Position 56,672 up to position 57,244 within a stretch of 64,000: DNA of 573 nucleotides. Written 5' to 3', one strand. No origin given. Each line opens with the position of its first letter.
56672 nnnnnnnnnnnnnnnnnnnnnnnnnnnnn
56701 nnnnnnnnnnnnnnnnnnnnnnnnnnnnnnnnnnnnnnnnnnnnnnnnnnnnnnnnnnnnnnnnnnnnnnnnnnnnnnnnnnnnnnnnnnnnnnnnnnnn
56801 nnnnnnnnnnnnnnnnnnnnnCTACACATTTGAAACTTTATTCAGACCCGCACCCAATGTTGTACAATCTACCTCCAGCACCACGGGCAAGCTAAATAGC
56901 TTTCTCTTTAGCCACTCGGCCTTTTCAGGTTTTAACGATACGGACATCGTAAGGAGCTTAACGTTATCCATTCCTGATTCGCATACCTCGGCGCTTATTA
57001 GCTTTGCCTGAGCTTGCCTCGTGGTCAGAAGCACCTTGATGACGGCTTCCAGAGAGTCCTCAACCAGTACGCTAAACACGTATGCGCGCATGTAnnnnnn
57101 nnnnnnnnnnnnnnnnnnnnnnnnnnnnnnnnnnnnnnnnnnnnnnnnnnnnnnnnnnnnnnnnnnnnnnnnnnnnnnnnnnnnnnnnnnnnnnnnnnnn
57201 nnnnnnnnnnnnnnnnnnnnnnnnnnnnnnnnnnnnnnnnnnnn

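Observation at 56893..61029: Near-identical 1.95-kb tandem duplication of ilvB-ilvN with diverged edges: signature of concerted evolution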

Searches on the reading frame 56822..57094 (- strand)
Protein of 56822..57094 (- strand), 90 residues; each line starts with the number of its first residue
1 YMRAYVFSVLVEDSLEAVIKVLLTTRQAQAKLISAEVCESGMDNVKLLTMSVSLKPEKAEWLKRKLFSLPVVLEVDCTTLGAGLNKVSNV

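Call 7: search_protein_families(library=pfam, proteins=[window:56822-57094:-])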
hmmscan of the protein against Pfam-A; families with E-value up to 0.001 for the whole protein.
window:56822-57094:- (90 aa): 0 families

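Call 8: search_protein_families(library=ncbifam, proteins=[window:56822-57094:-])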
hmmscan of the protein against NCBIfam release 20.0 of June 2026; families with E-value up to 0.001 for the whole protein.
window:56822-57094:- (90 aa): 0 families

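Call 10: search_protein_families(library=pfam, proteins=[window:56822-57094:-], max_evalue=10)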
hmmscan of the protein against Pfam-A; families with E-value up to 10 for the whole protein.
window:56822-57094:- (90 aa): 1 family
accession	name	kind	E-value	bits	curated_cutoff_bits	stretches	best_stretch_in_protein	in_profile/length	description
PF15771.10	IHO1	-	0.029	13.6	27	1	11-63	149-201/575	Interactor of HORMAD1 protein 1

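Call 23: find_homologous_proteins(query=window:56822-57094:-, max_evalue=0.001)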
Query window:56822-57094:- (90 aa): 20 proteins with E <= 0.001 among 20 candidates.
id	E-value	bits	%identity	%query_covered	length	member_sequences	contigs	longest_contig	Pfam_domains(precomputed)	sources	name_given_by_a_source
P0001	6.6e-49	181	100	100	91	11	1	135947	-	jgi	jgi:hypothetical protein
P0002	5.8e-44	165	93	99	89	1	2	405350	-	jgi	-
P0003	5.3e-40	152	83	100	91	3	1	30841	-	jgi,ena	-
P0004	2.7e-38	147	80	97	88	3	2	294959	-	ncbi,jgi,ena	-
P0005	2.5e-37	144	87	96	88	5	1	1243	-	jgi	-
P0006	9.2e-37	142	86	96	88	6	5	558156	-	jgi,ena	jgi:hypothetical protein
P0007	2.0e-34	135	76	99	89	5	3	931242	-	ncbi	ncbi:MAG: hypothetical protein QXD33_02615 [Nitrososphaerota archaeon]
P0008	3.6e-33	131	81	92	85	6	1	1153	-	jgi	-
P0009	2.4e-32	128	78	92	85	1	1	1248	-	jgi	-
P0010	2.6e-32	128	73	99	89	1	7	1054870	-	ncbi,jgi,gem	ncbi:MAG: hypothetical protein QXE40_00010 [Nitrososphaerota archaeon]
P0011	2.8e-32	128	75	94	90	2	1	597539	-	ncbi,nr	ncbi:MAG: hypothetical protein RMJ14_02255 [Nitrososphaerota archaeon]|nr:hypothetical protein [Nitr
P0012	3.1e-32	128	79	89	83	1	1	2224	-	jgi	-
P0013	5.2e-32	127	72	99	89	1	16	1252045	-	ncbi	ncbi:MAG: hypothetical protein QXP86_05805 [Nitrososphaerota archaeon]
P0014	5.7e-31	124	77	92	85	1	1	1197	-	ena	-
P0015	3.6e-30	121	73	94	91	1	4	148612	-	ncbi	ncbi:MAG: hypothetical protein QXO01_05145 [Nitrososphaerota archaeon]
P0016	4.6e-30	121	69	99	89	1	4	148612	-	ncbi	ncbi:MAG: hypothetical protein QXO01_05135 [Nitrososphaerota archaeon]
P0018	3.1e-29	118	71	94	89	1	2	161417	-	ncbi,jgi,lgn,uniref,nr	ncbi:MAG: hypothetical protein B9J98_00585 [Candidatus Terraquivivens tikiterensis]|uniref:ACT domai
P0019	3.1e-28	115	76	83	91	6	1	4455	-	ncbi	ncbi:MAG: hypothetical protein QW105_01845 [Nitrososphaerota archaeon]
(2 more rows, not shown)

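Call 28: find_encoding_contigs(protein=P0001, flank=6000, max_places=10)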
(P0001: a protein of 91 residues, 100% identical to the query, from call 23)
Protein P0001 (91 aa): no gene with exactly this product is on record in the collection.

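Call 38: find_encoding_contigs(protein=P0013, flank=5000, max_places=4)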
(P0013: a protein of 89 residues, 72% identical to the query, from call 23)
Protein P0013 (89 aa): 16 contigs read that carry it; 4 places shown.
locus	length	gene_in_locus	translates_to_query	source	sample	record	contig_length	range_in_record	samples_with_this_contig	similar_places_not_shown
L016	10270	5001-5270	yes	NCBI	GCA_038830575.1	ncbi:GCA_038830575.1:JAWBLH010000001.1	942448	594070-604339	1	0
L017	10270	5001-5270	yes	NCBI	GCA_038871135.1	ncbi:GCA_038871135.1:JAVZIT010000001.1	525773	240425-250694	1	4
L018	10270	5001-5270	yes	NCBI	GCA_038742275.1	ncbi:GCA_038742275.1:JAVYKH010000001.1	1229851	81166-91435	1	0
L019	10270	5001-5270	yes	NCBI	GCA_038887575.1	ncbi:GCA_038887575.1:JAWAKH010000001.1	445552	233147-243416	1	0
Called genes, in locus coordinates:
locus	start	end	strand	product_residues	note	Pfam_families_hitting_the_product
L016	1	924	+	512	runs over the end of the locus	PF00682:HMGL-like, PF22617:HCS_D2, PF08502:LeuA_dimer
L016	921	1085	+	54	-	-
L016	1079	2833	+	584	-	PF02776:TPP_enzyme_N, PF00205:TPP_enzyme_M, PF02775:TPP_enzyme_C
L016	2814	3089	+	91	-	-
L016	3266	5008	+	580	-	PF02776:TPP_enzyme_N, PF00205:TPP_enzyme_M, PF02775:TPP_enzyme_C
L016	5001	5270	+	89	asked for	-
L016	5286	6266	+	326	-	PF07991:KARI_N, PF01450:KARI_C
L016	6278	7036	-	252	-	PF02361:CbiQ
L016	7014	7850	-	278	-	PF02463:SMC_N (weak), PF00005:ABC_tran, PF13304:AAA_21 (weak)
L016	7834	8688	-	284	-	PF00005:ABC_tran, PF02463:SMC_N (weak), PF13304:AAA_21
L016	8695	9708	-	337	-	PF02272:DHHA1 (faint), PF01368:DHH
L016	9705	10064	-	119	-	PF01920:Prefoldin_2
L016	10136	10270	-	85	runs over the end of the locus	PF09341:Pcc1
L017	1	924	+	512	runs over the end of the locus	PF00682:HMGL-like, PF22617:HCS_D2, PF08502:LeuA_dimer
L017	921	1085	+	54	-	-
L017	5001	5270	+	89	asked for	-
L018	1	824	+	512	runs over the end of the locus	PF00682:HMGL-like, PF22617:HCS_D2, PF08502:LeuA_dimer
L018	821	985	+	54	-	-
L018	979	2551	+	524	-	PF02776:TPP_enzyme_N, PF00205:TPP_enzyme_M, PF02775:TPP_enzyme_C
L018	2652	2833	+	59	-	-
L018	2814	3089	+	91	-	-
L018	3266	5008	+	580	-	PF02776:TPP_enzyme_N, PF00205:TPP_enzyme_M, PF02775:TPP_enzyme_C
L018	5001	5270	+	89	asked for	-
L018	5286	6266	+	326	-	PF07991:KARI_N, PF01450:KARI_C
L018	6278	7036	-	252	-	PF02361:CbiQ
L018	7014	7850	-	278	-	PF02463:SMC_N (weak), PF00005:ABC_tran, PF13304:AAA_21 (weak)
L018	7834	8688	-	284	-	PF00005:ABC_tran, PF02463:SMC_N (weak), PF13304:AAA_21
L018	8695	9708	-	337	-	PF02272:DHHA1 (faint), PF01368:DHH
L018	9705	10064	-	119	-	PF01920:Prefoldin_2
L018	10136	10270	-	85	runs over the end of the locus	PF09341:Pcc1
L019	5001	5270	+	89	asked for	-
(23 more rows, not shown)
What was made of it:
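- L018 shows a disrupted upstream copy (call 38).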

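Call 39: find_encoding_contigs(protein=P0002, flank=5000, max_places=4)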
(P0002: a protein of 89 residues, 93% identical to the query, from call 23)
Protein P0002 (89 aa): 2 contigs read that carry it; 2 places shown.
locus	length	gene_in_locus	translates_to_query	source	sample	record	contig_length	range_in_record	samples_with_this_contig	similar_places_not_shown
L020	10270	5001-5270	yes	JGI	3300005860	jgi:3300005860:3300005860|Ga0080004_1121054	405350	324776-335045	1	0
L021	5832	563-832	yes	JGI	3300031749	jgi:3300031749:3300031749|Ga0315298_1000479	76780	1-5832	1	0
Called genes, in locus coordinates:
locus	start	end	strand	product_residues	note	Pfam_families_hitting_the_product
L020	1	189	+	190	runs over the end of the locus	PF00352:TBP, PF11858:DUF3378 (faint), PF00352:TBP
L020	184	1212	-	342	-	PF00180:Iso_dh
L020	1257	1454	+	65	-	-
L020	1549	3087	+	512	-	PF00682:HMGL-like, PF22617:HCS_D2, PF08502:LeuA_dimer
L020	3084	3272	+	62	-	-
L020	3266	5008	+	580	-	PF02776:TPP_enzyme_N, PF00205:TPP_enzyme_M, PF02775:TPP_enzyme_C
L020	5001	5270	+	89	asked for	-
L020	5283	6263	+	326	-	PF07991:KARI_N, PF01450:KARI_C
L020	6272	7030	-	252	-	PF02361:CbiQ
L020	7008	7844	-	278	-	PF02463:SMC_N (weak), PF00005:ABC_tran, PF13304:AAA_21 (faint)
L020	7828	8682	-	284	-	PF02463:SMC_N (weak), PF00005:ABC_tran, PF13304:AAA_21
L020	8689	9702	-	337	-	PF02272:DHHA1 (faint), PF01368:DHH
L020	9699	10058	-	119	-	PF01920:Prefoldin_2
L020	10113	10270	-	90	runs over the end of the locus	PF09341:Pcc1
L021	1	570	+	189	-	?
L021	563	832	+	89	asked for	-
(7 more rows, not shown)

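Call 41: predict_structure(alignment_id=A1)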
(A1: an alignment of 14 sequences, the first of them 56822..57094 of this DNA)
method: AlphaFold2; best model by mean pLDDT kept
length: 90 residues; sequences in the alignment: 14
mean_pLDDT: 56.7   pTM: 0.34
mean pLDDT of the five models: 56.7, 55.3, 50.8, 50.7, 44.1
residues with pLDDT >= 90: 0; 70-90: 2; 50-70: 70; < 50: 18
segments of 3 or more residues with pLDDT < 50: 36-38, 44-54
pLDDT, mean of each block of 10 residues (from residue 1): 59 67 61 51 43 51 62 59 57
secondary structure, 60 per line:
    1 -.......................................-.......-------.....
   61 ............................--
elements in order: H2-40 H42-48 H56-88
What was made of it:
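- On AHAS regulatory small subunit (IlvN/IlvH/IlvM, ACT-domain): It is unusable (call 41).
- Tried and rejected: Structure prediction of the small ORF failed, with pLDDT 56.7 (call 41), so no fold search was run.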

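Call 43: search_solved_structures(query=A1, max_evalue=10, show_alignments=3)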
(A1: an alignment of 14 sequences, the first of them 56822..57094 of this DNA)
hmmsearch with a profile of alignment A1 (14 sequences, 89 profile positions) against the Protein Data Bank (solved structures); distinct sequences matched with E-value up to 10: 0.
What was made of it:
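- On AHAS regulatory small subunit (IlvN/IlvH/IlvM, ACT-domain): No PDB hit with a family profile at E<=10 (call 43).
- Tried and rejected: PDB profile search (call 43);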

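Call 51: search_protein_representatives(alignment_id=A1)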
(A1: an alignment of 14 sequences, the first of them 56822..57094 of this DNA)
Query: 14 sequences, 89 profile positions. Proteins with E-value up to 0.001 (for the whole library): 2; up to 1e-10: 2; up to 1e-30: 1. The best 2 are listed.
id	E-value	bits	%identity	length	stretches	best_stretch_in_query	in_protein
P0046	1.2e-39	150.3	-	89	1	1-87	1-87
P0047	7.5e-24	99.7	-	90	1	1-85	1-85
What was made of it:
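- On AHAS regulatory small subunit (IlvN/IlvH/IlvM, ACT-domain): Only 2 representatives in 1.84 billion proteins (call 51).
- Tried and rejected: exhaustive HMMER profile search (call 51);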

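Call 54: search_protein_families(library=pfam, proteins=[P0046, P0047, P0011, P0016, P0018, P0019, P0007, P0003], max_evalue=10)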
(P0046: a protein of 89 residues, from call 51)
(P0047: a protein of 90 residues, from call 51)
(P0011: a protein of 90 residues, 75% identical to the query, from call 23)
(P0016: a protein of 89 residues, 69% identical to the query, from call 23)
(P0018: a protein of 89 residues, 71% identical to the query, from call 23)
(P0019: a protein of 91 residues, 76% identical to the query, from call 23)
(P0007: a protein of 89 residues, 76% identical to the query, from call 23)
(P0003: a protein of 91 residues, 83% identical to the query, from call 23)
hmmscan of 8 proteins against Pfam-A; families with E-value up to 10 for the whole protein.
P0046 (89 aa): 2 families
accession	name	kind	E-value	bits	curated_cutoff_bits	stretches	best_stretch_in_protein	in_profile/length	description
PF24453.1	DUF7569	-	0.17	12.4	27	1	24-46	14-36/70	Family of unknown function (DUF7569)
PF15771.10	IHO1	-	0.21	10.8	27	1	10-66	149-207/575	Interactor of HORMAD1 protein 1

P0047 (90 aa): 0 families

P0011 (90 aa): 0 families

P0016 (89 aa): 1 family
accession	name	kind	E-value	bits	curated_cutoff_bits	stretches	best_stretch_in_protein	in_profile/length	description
PF15771.10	IHO1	-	0.096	11.9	27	1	10-69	149-210/575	Interactor of HORMAD1 protein 1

P0018 (89 aa): 1 family
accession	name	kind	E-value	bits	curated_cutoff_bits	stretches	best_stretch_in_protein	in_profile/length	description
PF15771.10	IHO1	-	0.017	14.3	27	1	11-68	150-209/575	Interactor of HORMAD1 protein 1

P0019 (91 aa): 1 family
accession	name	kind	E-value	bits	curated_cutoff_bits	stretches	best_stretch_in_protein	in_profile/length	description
PF15771.10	IHO1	-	0.079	12.1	27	1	10-61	149-200/575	Interactor of HORMAD1 protein 1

P0007 (89 aa): 1 family
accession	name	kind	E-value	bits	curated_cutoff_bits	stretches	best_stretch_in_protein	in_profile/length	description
PF15771.10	IHO1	-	0.029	13.6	27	1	10-64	149-205/575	Interactor of HORMAD1 protein 1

P0003 (91 aa): 1 family
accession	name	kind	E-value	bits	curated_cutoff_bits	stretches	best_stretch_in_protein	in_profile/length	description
PF15771.10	IHO1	-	0.0033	16.7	27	1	12-70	149-209/575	Interactor of HORMAD1 protein 1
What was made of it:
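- Tried and rejected: permissive Pfam scans (calls 10, 54);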
